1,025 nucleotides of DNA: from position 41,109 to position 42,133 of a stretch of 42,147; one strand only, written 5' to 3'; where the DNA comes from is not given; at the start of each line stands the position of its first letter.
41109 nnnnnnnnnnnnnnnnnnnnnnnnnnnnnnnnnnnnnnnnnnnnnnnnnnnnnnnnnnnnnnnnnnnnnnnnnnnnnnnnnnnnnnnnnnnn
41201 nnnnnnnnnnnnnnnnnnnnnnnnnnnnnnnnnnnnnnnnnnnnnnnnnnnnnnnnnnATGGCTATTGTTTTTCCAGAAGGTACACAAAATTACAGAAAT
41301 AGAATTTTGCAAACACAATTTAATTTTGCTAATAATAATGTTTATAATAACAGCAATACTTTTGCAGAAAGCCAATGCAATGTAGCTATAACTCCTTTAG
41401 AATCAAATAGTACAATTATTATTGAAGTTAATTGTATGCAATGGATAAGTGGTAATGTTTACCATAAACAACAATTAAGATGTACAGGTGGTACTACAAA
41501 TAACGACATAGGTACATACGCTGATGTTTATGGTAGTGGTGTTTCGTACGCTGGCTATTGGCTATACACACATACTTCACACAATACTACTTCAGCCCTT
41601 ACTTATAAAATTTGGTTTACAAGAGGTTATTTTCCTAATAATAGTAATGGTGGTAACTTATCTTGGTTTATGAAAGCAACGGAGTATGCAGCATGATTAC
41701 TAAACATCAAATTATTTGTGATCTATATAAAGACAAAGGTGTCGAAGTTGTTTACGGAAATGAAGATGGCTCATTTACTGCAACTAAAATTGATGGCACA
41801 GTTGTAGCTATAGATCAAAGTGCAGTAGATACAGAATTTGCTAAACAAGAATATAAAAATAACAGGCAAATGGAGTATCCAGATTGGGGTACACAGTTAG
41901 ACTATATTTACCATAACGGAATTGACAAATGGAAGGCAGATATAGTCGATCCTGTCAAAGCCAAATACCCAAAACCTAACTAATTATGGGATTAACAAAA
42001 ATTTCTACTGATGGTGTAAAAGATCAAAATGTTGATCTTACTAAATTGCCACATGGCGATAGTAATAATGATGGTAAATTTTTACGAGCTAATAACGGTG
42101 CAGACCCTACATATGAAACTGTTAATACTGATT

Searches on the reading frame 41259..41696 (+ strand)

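Call 34: search_protein_families(library=phrogs, proteins=[window:41259-41696:+], max_evalue=0.001)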
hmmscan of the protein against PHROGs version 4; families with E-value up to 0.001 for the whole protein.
window:41259-41696:+ (145 aa): 1 family
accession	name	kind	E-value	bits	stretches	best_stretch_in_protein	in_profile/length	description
phrog_6942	-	tail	8.2e-06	25.8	1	17-121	552-654/708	tail fiber protein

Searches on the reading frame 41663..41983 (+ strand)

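Call 34: search_protein_families(library=phrogs, proteins=[window:41663-41983:+], max_evalue=0.001)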
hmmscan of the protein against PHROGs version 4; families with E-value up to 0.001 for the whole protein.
window:41663-41983:+ (106 aa): 2 families
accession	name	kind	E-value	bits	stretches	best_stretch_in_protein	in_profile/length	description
phrog_9114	-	unknown function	7.7e-18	66.1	1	37-105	33-102/103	-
phrog_1787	-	unknown function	0.00019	23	1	57-104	60-115/116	-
